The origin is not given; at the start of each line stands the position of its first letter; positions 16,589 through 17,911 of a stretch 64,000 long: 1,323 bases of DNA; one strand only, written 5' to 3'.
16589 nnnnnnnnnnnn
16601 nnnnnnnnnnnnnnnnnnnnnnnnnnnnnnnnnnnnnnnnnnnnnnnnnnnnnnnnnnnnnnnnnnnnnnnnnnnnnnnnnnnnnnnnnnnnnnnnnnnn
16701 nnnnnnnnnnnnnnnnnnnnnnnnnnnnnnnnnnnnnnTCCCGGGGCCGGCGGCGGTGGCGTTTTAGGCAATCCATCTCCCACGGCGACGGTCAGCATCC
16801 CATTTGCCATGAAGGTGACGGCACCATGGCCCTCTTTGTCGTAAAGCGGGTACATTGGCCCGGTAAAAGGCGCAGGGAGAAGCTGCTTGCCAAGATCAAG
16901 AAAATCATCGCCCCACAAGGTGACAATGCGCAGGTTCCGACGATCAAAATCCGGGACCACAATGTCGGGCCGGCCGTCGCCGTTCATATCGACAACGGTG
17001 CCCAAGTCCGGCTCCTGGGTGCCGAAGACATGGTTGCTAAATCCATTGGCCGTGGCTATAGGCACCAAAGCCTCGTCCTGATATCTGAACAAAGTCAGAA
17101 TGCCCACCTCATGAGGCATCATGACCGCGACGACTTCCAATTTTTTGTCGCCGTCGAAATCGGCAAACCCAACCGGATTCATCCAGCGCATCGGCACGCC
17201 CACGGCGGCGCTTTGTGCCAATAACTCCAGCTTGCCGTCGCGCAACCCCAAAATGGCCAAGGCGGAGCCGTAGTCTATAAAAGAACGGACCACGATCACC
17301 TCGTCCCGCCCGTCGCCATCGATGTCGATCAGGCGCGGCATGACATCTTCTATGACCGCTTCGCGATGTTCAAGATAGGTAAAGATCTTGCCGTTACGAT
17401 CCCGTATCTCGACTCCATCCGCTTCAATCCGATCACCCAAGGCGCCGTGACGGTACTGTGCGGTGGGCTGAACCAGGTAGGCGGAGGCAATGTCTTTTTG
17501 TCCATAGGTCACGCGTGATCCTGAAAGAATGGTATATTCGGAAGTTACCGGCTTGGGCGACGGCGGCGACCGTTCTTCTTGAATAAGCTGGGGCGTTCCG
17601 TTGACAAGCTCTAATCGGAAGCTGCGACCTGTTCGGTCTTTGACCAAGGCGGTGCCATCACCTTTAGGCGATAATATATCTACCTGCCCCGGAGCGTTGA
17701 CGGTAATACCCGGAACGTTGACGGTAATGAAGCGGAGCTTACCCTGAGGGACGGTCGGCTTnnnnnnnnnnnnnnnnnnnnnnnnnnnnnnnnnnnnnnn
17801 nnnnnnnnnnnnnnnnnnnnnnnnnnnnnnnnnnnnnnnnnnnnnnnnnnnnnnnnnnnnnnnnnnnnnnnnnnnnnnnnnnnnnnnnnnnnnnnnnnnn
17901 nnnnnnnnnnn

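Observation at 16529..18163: Secreted FG-GAP/Pro-rich repeat protein translationally wedged into a serC-serA-X-hisZ-purA housekeeping string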

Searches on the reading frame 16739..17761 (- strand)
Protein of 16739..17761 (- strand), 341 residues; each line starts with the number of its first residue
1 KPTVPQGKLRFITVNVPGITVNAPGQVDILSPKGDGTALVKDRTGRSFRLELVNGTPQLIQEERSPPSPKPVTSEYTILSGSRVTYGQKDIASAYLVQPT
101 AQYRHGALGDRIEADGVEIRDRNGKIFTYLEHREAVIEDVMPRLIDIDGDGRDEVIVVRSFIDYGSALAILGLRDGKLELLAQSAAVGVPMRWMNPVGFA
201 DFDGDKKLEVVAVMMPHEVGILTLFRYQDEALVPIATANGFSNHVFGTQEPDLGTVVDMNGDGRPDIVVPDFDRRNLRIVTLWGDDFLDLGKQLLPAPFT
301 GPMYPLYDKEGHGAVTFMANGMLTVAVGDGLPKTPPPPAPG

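Call 28: predict_structure(alignment_id=A3)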
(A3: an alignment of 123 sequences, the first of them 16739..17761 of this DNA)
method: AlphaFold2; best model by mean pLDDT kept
length: 341 residues; sequences in the alignment: 123
mean_pLDDT: 91.2   pTM: 0.90
mean pLDDT of the five models: 91.2, 90.9, 90.8, 90.4, 90.3
residues with pLDDT >= 90: 253; 70-90: 72; 50-70: 16; < 50: 0
segments of 3 or more residues with pLDDT < 50: none
pLDDT, mean of each block of 10 residues (from residue 1): 74 87 69 85 91 95 82 90 93 96 75 94 97 91 96 97 96 97 97 95 96 95 98 98 89 94 96 96 96 92 94 93 92 79 72
secondary structure, 60 per line:
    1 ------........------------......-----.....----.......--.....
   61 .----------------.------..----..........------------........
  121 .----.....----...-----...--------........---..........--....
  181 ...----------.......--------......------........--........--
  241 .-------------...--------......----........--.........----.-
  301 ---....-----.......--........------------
elements in order: E7-14 E27-32 E38-42 E47-53 E56-61 E91-100 E113-121 E126-130 E135-137 E143-145 E154-161 E165-174 E177-183 E194-200 E209-214 E221-228 E231-238 E255-257 E266-271 E276-283 E286-294 E304-307 E313-319 E322-329

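Call 31: fold_search(model_id=the predicted structure, library=pdb)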
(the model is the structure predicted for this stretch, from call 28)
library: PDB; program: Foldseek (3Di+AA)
matches with E <= 10: 1400; with E <= 0.001: 355
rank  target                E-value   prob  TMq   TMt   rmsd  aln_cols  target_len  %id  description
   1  8tnp_A                1.1e-07  1.00  0.40  0.21  10.5       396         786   11  Cryo-EM structure of DDB1dB:CRBN:Pomalidomide:SD40 (released 2024-03-13)
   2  6bn9_A                1.2e-07  1.00  0.39  0.19  10.7       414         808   11  Crystal structure of DDB1-CRBN-BRD4(BD1) complex bound to dBET70 PROTAC (released 2018-05-30)
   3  9djt_E                1.9e-07  1.00  0.38  0.20  11.0       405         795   11  Ternary complex structure of Cereblon-DDB1 bound to WIZ(ZF7) and the molecular glue WIZ-5 (released 2024-11-27)
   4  9zxn                  1.9e-07  1.00  0.33  0.18  11.7       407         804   10  DDB1 delta with compound 26 (released 2026-04-08)
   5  6bn7_A                2.2e-07  1.00  0.35  0.18  11.2       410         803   10  Crystal structure of DDB1-CRBN-BRD4(BD1) complex bound to dBET23 PROTAC. (released 2018-05-30)
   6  6bn8_A                3.3e-07  1.00  0.39  0.19  10.7       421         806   10  Crystal structure of DDB1-CRBN-BRD4(BD1) complex bound to dBET55 PROTAC. (released 2018-06-06)
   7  9ngt_A                3.3e-07  1.00  0.28  0.14  21.4       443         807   11  Crystal structure of CRBN-DDB1 and FPFT-2216 in complex with mTOR (released 2025-07-09)
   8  9hpj_A                3.7e-07  1.00  0.35  0.19  11.0       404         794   11  Cryo-EM structure of DDB1dB-CRBN-MRT-0031619, conformation 2 (released 2025-12-03)
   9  6ud7_B                4.9e-07  1.00  0.35  0.19  11.5       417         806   10  Crystal structure of full-length human DCAF15-DDB1(deltaBPB)-DDA1-RBM39 in complex with indisulam (released 2019-12-18)
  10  7oob_d                5.2e-07  1.00  0.39  0.21  10.5       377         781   12  Pol II-CSB-CSA-DDB1-UVSSA-ADPBeF3 (Structure2) (released 2021-10-13)
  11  9nws_A                5.2e-07  1.00  0.41  0.21  10.0       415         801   11  Cryo-EM structure of DDB1dB:CRBN:mezigdomide:SALL4(392-449) (released 2026-02-04)
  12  9djt_B                5.4e-07  1.00  0.39  0.20  10.9       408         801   11  Ternary complex structure of Cereblon-DDB1 bound to WIZ(ZF7) and the molecular glue WIZ-5 (released 2024-11-27)
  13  8d81_A                5.4e-07  1.00  0.28  0.14  20.7       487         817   12  Cereblon~DDB1 bound to Pomalidomide (released 2022-07-20)
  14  9nr3_A                6.0e-07  1.00  0.34  0.18  11.4       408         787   10  CRBN-DDB1 in complex with GLUL-cN (released 2026-01-07)
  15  8u16_E                6.3e-07  1.00  0.41  0.20  10.1       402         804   11  The ternary complex structure of DDB1-CRBN-SALL4(ZF1,2)-short bound to Pomalidomide (released 2023-12-27)
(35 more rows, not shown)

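Call 41: search_solved_structures(query=A3, max_evalue=0.01)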
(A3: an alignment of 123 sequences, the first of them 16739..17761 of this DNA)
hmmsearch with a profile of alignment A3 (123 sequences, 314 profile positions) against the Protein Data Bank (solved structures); distinct sequences matched with E-value up to 0.01: 3.
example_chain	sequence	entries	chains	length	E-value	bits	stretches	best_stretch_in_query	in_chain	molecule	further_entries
9oee_A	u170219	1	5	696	0.00017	23.9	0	130-253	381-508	Secreted esterase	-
9etn_A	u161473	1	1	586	0.001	21.3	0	128-199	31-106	Cartilage acidic protein 1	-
4cag_A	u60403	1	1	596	0.0032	19.7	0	128-140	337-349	POLYSACCHARIDE LYASE FAMILY 11 PROTEIN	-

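Call 50: search_protein_representatives(alignment_id=A3)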
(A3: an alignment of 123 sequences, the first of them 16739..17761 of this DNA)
Query: 123 sequences, 314 profile positions. Proteins with E-value up to 0.001 (for the whole library): 14924; up to 1e-10: 2961; up to 1e-30: 1139. The best 150 are listed.
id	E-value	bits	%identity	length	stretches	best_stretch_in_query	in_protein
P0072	1.3e-121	421.8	-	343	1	6-312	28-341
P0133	9.7e-111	386.1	-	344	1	6-312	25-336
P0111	2.2e-110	384.9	-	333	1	28-312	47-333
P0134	1.9e-109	381.8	-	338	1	38-312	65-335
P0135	2.6e-109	381.4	-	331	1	13-311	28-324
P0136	1.1e-108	379.3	-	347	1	54-312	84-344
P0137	2.4e-108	378.2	-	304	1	43-311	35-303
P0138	8.9e-108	376.3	-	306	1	24-311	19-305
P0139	4.8e-107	373.9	-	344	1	9-311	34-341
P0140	5.5e-107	373.7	-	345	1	27-310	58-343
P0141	7.1e-107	373.4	-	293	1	53-310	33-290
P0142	1.2e-105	369.3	-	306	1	50-312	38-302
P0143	1.3e-105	369.3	-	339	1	13-313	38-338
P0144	2.0e-105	368.6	-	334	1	6-312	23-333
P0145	4.1e-105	367.6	-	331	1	11-308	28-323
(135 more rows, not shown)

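Call 64: search_protein_families(library=pfam, alignment_id=A3, max_evalue=0.001)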
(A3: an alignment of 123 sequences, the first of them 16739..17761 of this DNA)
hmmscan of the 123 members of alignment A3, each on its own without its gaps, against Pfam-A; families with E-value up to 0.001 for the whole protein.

A. member 1, window:16739-17761:- (341 aa): 3 families
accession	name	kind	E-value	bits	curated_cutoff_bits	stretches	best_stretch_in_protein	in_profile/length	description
PF13517.12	FG-GAP_3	-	1e-13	52.1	26.9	1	146-211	1-60/61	FG-GAP-like repeat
PF01839.29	FG-GAP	-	3.7e-06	27.1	22.1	0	255-269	6-20/37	FG-GAP repeat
PF16743.10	PliI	-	9.8e-05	22.5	27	0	132-170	54-90/123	Periplasmic lysozyme inhibitor of I-type lysozyme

B. families by the number of members that match (of 123 scanned): 9 families
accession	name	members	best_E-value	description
PF13517.12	FG-GAP_3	123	7.3e-24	FG-GAP-like repeat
PF01839.29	FG-GAP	113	3e-14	FG-GAP repeat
PF12256.14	TcdB_toxin_midN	17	3.2e-05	Insecticide toxin TcdB middle/N-terminal region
PF16743.10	PliI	13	1.2e-05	Periplasmic lysozyme inhibitor of I-type lysozyme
PF25292.1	Beta-prop_CGLA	2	5e-05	Lambda-carrageenase beta-propeller domain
PF23727.1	Beta-prop_FAM234A_B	1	9.7e-05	FAM234A/B beta-propeller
PF00036.39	EF-hand_1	1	0.00013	EF hand domain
PF13202.12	EF-hand_5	1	0.00045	EF hand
PF23167.1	DUF7057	1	0.0008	Domain of unknown function (DUF7057)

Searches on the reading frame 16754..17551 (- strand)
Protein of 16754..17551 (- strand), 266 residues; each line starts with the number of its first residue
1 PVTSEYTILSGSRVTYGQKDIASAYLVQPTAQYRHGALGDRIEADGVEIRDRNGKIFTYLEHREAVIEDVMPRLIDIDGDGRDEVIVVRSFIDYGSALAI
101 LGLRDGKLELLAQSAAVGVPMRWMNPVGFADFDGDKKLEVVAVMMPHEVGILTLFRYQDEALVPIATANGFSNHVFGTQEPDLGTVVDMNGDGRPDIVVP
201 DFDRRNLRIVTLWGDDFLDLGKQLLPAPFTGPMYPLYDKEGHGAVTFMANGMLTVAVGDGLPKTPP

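Call 18: find_homologous_proteins(query=A2, max_evalue=0.00001)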
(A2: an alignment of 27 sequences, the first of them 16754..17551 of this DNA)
Query A2 (27 sequences) (266 aa, profile of the alignment): 1343 proteins with E <= 0.00001 among 8000 candidates; the best 120 are listed.
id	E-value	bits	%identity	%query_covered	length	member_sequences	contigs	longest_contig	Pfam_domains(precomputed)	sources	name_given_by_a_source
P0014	2.0e-112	393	43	80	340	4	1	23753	PF01839.30,PF16743.11,PF13517.13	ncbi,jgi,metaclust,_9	metaclust:\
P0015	3.1e-111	389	41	81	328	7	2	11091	PF01839.30,PF13517.13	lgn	-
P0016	1.3e-110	387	40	81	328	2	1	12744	PF01839.30,PF13517.13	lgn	-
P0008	4.0e-108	379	38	94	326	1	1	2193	PF01839.30,PF13517.13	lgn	-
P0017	3.6e-106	373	46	77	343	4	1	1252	PF13517.13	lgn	-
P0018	3.7e-106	373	46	80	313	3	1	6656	PF01839.30,PF13517.13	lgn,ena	-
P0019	4.7e-106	372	41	86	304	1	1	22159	PF01839.30,PF13517.13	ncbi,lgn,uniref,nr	ncbi:VCBS repeat-containing protein [Pelagibius sp.]|uniref:FG-GAP repeat domain-containing protein 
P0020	6.4e-106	372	47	79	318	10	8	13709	PF01839.30,PF13517.13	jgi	jgi:hypothetical protein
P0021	1.1e-105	371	38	79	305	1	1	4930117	PF01839.30,PF13517.13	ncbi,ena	-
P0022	2.4e-105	370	41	86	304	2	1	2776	PF13517.13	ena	-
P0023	3.6e-105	369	43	83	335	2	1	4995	PF01839.30,PF13517.13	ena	-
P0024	8.9e-105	368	44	76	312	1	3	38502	PF01839.30,PF13517.13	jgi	jgi:FG-GAP-like repeat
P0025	1.9e-104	367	42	90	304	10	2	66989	PF01839.30,PF13517.13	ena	-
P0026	2.3e-104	367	44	89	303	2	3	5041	PF01839.30,PF13517.13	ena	-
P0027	4.4e-104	366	48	81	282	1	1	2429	PF01839.30,PF13517.13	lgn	-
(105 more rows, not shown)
